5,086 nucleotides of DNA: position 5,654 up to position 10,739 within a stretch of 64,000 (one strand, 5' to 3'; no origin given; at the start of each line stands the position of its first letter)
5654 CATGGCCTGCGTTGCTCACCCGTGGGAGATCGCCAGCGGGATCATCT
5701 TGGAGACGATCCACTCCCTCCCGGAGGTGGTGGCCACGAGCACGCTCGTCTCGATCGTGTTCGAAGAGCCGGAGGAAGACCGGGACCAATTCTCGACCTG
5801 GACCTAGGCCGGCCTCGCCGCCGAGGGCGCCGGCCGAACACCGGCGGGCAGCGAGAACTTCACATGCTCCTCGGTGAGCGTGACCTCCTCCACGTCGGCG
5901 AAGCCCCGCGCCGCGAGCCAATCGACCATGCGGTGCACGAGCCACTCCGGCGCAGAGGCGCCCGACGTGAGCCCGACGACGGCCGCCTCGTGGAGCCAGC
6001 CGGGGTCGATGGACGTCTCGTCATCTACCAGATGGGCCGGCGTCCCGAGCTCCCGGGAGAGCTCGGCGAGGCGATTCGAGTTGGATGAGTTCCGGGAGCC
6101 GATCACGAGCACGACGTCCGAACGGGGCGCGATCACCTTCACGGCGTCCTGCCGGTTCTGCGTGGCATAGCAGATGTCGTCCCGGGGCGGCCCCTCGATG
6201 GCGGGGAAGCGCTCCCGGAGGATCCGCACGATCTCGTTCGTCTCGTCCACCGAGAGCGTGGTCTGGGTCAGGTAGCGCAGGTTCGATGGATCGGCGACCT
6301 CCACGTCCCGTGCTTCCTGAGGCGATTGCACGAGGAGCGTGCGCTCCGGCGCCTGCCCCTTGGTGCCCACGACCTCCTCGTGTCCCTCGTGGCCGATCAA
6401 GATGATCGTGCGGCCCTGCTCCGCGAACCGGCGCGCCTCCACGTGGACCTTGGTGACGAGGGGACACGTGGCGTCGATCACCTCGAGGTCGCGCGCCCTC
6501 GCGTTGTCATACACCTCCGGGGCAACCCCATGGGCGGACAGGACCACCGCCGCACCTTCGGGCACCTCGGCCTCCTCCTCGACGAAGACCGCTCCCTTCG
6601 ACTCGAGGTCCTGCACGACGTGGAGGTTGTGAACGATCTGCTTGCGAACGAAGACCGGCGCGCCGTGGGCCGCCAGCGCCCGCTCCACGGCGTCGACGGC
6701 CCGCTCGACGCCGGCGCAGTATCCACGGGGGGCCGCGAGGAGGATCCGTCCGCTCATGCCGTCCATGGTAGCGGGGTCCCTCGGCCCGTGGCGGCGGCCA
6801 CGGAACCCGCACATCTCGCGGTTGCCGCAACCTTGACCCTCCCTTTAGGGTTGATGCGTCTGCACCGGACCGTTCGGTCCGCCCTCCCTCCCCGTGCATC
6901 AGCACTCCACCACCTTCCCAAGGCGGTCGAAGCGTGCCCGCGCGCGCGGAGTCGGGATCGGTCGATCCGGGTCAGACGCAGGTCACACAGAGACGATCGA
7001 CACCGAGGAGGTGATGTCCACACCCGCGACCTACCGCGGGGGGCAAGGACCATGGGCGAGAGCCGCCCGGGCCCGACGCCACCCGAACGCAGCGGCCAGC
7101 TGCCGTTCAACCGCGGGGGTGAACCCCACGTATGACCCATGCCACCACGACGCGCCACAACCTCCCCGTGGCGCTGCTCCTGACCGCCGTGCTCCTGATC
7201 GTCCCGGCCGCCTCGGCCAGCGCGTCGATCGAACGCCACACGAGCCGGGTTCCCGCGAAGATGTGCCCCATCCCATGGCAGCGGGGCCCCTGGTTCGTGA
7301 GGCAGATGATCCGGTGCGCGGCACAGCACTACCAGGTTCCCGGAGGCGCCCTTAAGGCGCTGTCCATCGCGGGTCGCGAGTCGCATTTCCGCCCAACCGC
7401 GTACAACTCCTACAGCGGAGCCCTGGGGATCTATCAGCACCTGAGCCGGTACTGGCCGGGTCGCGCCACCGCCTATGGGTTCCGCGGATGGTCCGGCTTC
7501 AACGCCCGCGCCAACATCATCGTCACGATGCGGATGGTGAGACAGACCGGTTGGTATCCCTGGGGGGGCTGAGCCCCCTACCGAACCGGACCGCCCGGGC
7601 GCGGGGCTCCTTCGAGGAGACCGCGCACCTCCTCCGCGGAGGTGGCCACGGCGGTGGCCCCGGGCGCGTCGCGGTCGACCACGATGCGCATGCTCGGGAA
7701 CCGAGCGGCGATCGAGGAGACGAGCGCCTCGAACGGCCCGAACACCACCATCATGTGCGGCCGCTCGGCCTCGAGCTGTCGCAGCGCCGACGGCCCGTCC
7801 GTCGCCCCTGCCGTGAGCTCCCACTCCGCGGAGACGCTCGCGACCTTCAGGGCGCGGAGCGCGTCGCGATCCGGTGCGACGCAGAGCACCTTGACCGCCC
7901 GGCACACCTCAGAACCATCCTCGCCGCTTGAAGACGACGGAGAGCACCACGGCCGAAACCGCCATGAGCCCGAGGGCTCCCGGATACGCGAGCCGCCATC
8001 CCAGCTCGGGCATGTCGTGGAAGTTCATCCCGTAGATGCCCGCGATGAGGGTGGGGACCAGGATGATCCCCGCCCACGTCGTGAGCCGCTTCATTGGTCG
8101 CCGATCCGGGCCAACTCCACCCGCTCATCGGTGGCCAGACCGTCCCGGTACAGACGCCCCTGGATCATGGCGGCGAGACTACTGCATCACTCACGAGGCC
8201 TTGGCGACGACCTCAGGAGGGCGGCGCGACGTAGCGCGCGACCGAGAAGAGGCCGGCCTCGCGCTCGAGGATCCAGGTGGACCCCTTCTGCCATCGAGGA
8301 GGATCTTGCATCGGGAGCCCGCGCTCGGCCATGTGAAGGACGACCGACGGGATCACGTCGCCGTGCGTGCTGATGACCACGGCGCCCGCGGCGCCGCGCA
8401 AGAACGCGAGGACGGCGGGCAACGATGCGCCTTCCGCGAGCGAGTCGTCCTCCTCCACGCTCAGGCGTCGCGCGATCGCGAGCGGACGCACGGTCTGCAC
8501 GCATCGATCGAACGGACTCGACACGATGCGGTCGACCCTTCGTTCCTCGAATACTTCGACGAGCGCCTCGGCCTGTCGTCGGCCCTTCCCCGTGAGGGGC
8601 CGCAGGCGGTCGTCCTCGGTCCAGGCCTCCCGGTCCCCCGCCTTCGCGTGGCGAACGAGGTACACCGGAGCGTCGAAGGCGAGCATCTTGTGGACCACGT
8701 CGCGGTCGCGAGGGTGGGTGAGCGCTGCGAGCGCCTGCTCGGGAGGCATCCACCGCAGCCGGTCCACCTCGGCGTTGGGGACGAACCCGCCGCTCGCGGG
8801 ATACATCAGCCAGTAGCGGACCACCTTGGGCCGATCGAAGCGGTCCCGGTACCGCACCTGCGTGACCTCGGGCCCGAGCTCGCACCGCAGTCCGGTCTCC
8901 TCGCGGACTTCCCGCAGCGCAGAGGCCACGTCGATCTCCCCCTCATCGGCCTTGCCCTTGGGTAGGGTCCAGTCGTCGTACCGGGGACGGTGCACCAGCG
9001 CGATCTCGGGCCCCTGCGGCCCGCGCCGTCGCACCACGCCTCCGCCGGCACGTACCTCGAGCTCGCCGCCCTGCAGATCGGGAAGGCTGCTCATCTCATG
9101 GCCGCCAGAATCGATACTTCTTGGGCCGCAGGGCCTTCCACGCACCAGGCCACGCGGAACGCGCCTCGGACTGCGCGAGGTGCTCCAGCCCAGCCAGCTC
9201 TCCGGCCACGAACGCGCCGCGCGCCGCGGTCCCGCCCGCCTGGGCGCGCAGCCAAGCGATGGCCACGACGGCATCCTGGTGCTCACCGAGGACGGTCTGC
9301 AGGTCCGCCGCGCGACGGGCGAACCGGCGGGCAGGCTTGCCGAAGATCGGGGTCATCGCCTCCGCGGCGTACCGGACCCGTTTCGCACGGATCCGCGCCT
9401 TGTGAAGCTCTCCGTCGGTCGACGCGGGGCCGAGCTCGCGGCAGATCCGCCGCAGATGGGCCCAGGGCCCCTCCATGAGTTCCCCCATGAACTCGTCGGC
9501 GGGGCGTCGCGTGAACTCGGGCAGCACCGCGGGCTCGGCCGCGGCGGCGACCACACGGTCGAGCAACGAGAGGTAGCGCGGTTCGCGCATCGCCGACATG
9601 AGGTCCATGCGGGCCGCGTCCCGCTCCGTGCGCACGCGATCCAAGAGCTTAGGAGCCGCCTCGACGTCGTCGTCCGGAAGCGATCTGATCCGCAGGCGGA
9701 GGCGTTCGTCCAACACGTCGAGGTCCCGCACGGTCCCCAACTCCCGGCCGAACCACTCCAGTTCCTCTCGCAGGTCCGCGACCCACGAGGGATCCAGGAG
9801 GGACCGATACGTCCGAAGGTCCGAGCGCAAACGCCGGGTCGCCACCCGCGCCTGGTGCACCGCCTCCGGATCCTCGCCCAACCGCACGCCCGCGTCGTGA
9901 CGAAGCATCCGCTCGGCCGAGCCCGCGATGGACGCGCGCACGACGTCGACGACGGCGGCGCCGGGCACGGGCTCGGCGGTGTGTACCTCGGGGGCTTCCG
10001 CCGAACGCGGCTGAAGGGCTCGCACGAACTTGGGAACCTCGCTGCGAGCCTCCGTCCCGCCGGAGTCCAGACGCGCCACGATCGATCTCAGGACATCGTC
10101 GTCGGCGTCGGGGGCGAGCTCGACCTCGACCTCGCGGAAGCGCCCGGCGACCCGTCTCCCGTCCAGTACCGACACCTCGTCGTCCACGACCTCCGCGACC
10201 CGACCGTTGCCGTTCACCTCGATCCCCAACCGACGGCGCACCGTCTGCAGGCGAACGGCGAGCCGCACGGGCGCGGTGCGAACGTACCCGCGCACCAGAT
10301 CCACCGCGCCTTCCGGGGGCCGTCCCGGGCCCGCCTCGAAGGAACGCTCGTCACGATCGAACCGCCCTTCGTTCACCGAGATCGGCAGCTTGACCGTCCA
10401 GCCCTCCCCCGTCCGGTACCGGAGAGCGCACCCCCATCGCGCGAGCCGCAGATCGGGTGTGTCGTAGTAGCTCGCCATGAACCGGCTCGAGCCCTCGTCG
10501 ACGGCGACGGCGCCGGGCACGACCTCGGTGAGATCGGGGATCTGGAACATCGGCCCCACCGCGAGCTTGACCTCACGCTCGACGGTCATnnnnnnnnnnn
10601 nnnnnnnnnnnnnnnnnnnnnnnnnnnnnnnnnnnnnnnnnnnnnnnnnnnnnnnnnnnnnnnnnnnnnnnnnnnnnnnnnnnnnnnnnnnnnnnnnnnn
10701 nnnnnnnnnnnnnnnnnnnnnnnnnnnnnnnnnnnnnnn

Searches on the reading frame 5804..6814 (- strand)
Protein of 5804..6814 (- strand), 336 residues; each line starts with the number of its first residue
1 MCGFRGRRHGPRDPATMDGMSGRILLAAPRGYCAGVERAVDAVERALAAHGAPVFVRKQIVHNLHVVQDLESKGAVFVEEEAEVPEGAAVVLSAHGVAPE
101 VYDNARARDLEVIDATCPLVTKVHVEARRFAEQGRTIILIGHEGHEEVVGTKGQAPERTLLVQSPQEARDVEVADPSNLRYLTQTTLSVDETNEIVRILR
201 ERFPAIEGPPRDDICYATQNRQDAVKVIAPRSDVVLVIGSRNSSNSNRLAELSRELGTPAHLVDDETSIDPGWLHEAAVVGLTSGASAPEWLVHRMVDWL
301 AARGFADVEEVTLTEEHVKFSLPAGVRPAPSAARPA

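Call 67: search_protein_families(library=pfam, proteins=[window:5804-6814:-], max_evalue=0.001)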
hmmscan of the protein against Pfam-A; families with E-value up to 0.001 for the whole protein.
window:5804-6814:- (336 aa): 1 family
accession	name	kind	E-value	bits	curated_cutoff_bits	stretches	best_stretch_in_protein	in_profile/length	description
PF02401.23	LYTB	-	1.4e-95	320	24.5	1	24-300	1-266/267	LytB protein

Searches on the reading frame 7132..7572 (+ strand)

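Call 67: search_protein_families(library=pfam, proteins=[window:7132-7572:+], max_evalue=0.001)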
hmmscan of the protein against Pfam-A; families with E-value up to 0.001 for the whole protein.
window:7132-7572:+ (146 aa): 1 family
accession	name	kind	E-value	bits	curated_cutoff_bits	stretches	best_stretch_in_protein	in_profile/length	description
PF01464.25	SLT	-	0.00087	19.3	21.3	0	59-104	2-44/117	Transglycosylase SLT domain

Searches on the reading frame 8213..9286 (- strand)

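Call 20: search_protein_families(library=pfam, proteins=[window:8213-9286:-], max_evalue=0.001)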
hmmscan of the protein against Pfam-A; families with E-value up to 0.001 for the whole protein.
window:8213-9286:- (357 aa): 2 families
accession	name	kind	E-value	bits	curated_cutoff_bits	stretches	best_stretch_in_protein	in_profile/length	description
PF00293.34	NUDIX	-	4.2e-19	69.3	21.1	1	83-200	7-133/134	NUDIX domain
PF00300.27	His_Phos_1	-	3.2e-17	63.3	21.7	1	208-285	1-79/194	Histidine phosphatase superfamily (branch 1)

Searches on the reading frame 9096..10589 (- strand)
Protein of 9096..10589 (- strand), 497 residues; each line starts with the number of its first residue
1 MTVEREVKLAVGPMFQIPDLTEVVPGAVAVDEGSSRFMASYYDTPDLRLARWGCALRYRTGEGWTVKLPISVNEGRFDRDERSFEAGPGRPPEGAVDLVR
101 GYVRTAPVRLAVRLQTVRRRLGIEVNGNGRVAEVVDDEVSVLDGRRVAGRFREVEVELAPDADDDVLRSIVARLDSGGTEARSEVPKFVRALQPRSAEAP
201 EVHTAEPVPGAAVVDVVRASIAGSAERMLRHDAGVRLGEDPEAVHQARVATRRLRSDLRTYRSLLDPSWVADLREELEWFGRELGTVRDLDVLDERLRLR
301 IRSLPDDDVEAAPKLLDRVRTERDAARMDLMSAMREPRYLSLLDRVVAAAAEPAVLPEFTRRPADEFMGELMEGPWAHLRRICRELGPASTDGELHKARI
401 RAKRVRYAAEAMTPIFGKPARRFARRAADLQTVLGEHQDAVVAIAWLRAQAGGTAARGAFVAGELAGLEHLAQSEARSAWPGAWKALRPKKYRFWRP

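Call 20: search_protein_families(library=pfam, proteins=[window:9096-10589:-], max_evalue=0.001)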
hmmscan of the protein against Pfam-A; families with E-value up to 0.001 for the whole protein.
window:9096-10589:- (497 aa): 2 families
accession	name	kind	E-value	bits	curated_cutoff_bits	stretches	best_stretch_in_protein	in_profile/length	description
PF05235.19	CHAD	-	1.7e-59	202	25.6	1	222-448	4-228/228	CHAD domain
PF01928.26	CYTH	-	1.2e-06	28.9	23.2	1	4-178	3-168/179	CYTH domain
